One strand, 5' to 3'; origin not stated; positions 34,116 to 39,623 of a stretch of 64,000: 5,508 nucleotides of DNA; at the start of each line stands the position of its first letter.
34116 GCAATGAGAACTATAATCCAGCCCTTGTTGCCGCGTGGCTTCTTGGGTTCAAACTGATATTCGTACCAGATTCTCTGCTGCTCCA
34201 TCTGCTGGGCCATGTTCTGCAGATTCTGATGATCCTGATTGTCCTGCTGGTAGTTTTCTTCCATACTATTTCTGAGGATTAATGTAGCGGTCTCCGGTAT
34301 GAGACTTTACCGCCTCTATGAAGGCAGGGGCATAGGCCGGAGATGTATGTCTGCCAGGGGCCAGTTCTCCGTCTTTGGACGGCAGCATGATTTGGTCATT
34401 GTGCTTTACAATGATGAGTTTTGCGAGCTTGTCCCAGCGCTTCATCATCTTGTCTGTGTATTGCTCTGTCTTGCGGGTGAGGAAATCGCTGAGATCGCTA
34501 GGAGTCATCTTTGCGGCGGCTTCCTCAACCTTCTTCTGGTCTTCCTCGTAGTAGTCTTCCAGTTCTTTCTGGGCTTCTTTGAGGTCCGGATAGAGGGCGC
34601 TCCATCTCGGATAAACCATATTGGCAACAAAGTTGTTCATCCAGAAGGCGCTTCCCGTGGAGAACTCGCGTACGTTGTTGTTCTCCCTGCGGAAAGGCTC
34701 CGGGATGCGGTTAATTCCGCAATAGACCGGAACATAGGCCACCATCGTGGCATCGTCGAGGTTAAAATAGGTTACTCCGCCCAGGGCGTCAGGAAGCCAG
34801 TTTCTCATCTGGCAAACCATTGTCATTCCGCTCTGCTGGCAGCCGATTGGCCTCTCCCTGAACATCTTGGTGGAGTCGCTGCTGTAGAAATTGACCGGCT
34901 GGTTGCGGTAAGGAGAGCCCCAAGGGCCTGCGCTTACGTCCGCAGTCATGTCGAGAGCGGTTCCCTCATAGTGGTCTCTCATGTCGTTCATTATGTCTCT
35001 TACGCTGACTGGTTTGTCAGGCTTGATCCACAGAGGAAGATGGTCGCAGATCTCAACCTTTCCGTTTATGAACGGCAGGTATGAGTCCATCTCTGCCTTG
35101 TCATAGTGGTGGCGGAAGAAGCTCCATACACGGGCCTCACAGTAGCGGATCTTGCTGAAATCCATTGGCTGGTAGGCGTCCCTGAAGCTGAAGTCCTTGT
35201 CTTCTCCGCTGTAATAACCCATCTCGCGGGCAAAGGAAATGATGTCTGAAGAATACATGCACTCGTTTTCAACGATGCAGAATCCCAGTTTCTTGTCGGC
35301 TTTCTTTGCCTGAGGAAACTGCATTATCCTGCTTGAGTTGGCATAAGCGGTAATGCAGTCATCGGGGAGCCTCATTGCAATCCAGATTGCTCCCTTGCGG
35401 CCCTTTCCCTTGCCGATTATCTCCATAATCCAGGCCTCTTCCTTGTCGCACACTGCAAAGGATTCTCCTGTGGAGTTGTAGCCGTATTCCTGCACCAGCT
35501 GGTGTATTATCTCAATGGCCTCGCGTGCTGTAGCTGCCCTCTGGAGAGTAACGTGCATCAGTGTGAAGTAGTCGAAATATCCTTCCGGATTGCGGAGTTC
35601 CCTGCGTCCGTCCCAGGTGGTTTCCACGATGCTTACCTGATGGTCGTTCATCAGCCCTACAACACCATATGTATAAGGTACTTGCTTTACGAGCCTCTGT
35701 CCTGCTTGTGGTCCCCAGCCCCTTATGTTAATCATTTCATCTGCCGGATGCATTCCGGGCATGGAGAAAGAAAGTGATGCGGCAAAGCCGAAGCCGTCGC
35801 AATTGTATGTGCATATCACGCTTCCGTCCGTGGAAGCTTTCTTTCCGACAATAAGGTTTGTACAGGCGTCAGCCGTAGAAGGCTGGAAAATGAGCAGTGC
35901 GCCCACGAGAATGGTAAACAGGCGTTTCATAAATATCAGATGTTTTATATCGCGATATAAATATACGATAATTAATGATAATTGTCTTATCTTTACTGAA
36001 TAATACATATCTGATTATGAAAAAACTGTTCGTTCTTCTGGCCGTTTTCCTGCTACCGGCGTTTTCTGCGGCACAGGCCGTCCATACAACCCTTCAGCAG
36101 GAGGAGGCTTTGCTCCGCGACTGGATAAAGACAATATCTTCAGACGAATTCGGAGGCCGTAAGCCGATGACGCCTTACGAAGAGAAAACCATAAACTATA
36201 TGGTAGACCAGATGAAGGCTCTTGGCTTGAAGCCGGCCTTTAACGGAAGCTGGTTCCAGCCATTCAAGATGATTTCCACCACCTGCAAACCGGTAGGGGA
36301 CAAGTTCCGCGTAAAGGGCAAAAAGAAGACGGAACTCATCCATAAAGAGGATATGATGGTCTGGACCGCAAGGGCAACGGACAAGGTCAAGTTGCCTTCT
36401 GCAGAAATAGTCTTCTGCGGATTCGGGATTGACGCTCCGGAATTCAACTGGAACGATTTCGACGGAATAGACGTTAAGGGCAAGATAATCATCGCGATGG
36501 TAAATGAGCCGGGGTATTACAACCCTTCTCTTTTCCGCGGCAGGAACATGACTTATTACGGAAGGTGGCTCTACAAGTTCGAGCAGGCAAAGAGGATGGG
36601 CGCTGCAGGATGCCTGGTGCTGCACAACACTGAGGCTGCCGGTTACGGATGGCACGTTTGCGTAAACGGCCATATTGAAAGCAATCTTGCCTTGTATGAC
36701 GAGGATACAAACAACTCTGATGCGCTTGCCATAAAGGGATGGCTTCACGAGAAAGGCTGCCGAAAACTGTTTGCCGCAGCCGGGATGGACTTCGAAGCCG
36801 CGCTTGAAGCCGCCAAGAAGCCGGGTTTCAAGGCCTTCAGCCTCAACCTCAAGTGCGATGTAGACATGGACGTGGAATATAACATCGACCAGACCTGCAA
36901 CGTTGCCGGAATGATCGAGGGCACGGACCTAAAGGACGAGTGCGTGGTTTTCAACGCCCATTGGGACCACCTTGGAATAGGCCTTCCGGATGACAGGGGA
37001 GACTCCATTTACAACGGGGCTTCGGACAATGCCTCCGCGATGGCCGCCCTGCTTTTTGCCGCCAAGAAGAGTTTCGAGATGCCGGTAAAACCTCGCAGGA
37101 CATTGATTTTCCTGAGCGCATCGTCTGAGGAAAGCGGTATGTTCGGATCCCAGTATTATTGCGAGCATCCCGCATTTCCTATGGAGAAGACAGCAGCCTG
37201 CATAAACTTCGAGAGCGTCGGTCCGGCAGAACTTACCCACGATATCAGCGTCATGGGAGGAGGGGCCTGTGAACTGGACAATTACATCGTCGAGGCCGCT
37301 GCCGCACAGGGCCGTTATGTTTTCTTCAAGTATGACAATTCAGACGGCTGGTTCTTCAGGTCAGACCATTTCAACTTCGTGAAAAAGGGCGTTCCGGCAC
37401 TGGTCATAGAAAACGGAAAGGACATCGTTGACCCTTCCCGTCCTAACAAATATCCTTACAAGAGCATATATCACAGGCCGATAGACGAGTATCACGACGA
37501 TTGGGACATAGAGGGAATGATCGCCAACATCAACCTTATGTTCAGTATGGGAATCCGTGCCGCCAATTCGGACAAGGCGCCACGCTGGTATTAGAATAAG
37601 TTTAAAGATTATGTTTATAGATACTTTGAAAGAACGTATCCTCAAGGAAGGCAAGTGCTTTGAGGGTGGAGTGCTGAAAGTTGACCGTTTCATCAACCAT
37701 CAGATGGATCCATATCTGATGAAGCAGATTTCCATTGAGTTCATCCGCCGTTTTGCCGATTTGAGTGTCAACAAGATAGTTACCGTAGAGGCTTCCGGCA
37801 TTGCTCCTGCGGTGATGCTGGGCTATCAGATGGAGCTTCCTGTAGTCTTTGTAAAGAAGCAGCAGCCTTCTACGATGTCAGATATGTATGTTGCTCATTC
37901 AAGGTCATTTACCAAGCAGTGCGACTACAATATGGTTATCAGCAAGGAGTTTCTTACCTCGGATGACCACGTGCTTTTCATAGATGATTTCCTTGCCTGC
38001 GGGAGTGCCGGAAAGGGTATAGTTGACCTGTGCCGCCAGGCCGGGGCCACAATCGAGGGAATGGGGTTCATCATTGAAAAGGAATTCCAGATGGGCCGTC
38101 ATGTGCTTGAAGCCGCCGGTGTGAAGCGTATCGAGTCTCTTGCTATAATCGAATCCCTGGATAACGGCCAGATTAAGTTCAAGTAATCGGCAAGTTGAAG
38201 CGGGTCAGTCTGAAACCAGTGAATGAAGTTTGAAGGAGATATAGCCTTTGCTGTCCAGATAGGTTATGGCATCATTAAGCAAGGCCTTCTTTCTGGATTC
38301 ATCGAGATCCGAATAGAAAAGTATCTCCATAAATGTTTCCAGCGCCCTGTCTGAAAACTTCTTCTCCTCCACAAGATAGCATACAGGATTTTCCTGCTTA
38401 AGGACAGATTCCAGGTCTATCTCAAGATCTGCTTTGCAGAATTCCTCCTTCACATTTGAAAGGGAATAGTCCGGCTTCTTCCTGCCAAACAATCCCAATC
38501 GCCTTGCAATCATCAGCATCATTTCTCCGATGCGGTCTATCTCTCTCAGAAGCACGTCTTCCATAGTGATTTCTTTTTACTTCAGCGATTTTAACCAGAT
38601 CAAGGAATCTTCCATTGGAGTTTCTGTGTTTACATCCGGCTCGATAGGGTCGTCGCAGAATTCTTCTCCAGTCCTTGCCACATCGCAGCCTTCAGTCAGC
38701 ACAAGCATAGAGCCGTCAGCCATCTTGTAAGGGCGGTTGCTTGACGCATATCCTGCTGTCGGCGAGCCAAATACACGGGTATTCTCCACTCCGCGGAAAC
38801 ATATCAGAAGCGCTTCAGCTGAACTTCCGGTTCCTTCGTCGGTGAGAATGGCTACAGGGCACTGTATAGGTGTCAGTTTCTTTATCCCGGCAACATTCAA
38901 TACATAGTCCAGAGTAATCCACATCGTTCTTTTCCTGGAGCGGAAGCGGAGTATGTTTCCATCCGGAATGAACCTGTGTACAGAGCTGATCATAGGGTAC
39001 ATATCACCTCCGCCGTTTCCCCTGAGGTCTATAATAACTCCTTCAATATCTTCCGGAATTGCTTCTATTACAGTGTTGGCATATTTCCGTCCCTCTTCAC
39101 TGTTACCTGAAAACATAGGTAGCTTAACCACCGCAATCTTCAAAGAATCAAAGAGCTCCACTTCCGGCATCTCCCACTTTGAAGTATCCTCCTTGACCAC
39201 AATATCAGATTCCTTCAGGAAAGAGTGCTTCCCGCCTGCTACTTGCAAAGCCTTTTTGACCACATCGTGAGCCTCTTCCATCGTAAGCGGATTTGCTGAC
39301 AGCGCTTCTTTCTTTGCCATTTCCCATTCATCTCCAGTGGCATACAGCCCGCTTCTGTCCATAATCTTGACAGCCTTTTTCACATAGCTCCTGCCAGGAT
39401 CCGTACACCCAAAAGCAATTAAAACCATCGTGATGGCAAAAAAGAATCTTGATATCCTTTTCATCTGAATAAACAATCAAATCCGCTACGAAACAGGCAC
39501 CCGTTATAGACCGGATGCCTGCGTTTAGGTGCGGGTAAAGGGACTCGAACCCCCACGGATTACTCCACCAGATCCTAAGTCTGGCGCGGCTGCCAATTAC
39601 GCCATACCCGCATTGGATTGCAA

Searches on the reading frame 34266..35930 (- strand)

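Call 59: search_protein_families(library=pfam, proteins=[window:34266-35930:-], max_evalue=0.0001)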
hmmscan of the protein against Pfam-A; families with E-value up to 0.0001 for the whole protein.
window:34266-35930:- (554 aa): 1 family
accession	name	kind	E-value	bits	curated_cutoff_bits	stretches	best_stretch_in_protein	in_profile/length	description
PF03577.20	Peptidase_C69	-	8.5e-78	262.5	23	2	85-455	82-401/402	Peptidase family C69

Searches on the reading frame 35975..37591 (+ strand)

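Call 59: search_protein_families(library=pfam, proteins=[window:35975-37591:+], max_evalue=0.0001)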
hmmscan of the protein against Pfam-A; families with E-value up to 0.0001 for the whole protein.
window:35975-37591:+ (539 aa): 2 families
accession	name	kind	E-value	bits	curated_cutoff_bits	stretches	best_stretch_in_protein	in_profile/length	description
PF04389.22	Peptidase_M28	-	1.6e-37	129.6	21.3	1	309-520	1-189/193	Peptidase family M28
PF01546.33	Peptidase_M20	-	6.4e-05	23.4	24.6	0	348-478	32-173/206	Peptidase family M20/M25/M40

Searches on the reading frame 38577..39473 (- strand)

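Call 59: search_protein_families(library=pfam, proteins=[window:38577-39473:-], max_evalue=0.0001)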
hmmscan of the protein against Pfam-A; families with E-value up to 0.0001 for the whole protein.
window:38577-39473:- (298 aa): 1 family
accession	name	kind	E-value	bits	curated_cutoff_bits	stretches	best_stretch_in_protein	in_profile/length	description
PF03572.23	Peptidase_S41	-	4.9e-25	88.5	24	1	112-282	1-164/165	Peptidase family S41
